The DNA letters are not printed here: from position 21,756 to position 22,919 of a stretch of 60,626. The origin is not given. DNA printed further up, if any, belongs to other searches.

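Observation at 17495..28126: Seven-gene cluster with four paralogous Hsp70 ATPases plus PIN, vWA, GrpE-like and coiled-coil modules: candidate undescribed chaperone-based conflict system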

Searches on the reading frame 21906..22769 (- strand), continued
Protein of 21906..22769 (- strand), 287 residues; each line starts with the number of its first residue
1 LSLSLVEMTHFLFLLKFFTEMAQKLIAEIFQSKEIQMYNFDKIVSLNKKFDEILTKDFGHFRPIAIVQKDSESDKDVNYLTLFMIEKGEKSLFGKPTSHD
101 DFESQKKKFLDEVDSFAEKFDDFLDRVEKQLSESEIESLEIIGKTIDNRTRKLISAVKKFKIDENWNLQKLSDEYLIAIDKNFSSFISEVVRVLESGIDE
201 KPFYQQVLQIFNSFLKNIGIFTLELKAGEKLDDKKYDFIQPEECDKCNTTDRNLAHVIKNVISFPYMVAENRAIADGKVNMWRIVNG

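Call 92: search_dna_similar(query=P0171, collection=plasmids, mode=protein, max_evalue=0.001)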
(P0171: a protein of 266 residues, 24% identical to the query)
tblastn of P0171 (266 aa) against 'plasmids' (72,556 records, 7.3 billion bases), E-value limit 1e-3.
No match.

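Call 94: search_protein_families(library=pfam, proteins=[L096:6077-7165:+, L096:7165-9990:+, L096:4566-5717:+, L096:18634-20801:+], max_evalue=0.001)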
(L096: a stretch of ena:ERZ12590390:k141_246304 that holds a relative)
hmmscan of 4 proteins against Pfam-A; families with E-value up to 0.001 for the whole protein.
L096:6077-7165:+ (362 aa): 0 families

L096:7165-9990:+ (941 aa): 2 families
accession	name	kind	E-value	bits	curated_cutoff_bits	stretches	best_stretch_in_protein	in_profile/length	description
PF00012.26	HSP70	-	4.3e-38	131.3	20.6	2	66-315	32-269/599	Hsp70 protein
PF06723.19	MreB_Mbl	-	5.1e-08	32.6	27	0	383-454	251-321/327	MreB/Mbl protein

L096:4566-5717:+ (383 aa): 4 families
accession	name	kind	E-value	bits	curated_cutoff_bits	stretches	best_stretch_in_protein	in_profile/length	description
PF00753.33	Lactamase_B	-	5.2e-13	49.8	22.7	1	16-181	4-156/196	Metallo-beta-lactamase superfamily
PF12706.13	Lactamase_B_2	-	2.6e-10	40.7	27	1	29-203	2-165/200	Beta-lactamase superfamily domain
PF16661.11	Lactamase_B_6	-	5.4e-09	36.1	27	1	56-177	29-163/193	Metallo-beta-lactamase superfamily domain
PF07521.17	RMMBL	-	0.00077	19.8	21.6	0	319-346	11-39/63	Zn-dependent metallo-hydrolase RNA specificity domain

L096:18634-20801:+ (722 aa): 4 families
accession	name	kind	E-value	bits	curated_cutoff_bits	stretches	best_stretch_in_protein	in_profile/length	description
PF00176.29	SNF2-rel_dom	-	1.6e-11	44.3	24.9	1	342-514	21-183/290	SNF2-related domain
PF00271.37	Helicase_C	-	1.6e-07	32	23.5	1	607-722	2-105/110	Helicase conserved C-terminal domain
PF04851.21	ResIII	-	2e-07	31.5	22.5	1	336-489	22-163/164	Type III restriction enzyme, res subunit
PF00270.35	DEAD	-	5e-06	26.8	26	1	328-489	4-161/167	DEAD/DEAH box helicase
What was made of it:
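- The Firmicutes MBL hydrolase carries an RMMBL RNA-specificity domain (call 94).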

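Call 98: fold_search(model_id=the predicted structure, library=viral)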
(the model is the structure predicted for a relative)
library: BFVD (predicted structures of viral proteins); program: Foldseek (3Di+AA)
matches with E <= 10: 523; with E <= 0.001: 0
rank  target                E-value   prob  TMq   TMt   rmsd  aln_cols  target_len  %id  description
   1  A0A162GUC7            1.8e-01  0.09  0.14  0.09  21.3       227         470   13  PP78/83 [Urbanus proteus nucleopolyhedrovirus]
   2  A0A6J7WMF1            2.4e-01  0.51  0.27  0.24  13.8       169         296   12  Uncharacterized protein [uncultured Caudovirales phage]
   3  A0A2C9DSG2            2.6e-01  0.35  0.25  0.18  16.1       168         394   12  Uncharacterized protein [Western grey kangaroopox virus]
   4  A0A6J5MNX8            2.8e-01  0.13  0.17  0.18  23.4       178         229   11  Uncharacterized protein [uncultured Caudovirales phage]
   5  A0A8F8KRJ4            2.8e-01  0.10  0.18  0.07  22.2       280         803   12  Ubiquitin-like domain-containing protein [Clandestinovirus]
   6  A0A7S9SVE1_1          3.1e-01  0.33  0.28  0.07  22.6       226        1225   13  (no name in the UniProt tables at hand)
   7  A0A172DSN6            3.3e-01  0.23  0.22  0.23  19.8       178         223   13  Tegument protein UL51 [Canid alphaherpesvirus 1]
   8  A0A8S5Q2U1            3.3e-01  0.20  0.22  0.25  28.1       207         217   13  Uncharacterized protein [Myoviridae sp. ctMYT7]
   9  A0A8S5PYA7            3.5e-01  0.30  0.21  0.33  16.5       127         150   12  Uncharacterized protein [Myoviridae sp. ctgsk7]
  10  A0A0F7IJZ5            3.5e-01  0.11  0.20  0.05  24.1       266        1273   10  Tail length tape measure protein [Polaribacter phage P12002S]
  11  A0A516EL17            3.7e-01  0.16  0.18  0.22  19.8       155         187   16  Protein X [San Jacinto virus]
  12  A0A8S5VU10            3.7e-01  0.15  0.18  0.14  21.8       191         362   13  Uncharacterized protein [Ackermannviridae sp.]
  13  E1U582                4.0e-01  0.66  0.30  0.24   5.8       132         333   14  RNA-dependent RNA polymerase (Fragment) [Tomato spotted wilt virus]
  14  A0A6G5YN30            4.0e-01  0.13  0.19  0.08  28.0       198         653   13  (no name in the UniProt tables at hand)
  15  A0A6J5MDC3            4.2e-01  0.21  0.17  0.30  16.2       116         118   12  Uncharacterized protein [uncultured Caudovirales phage]
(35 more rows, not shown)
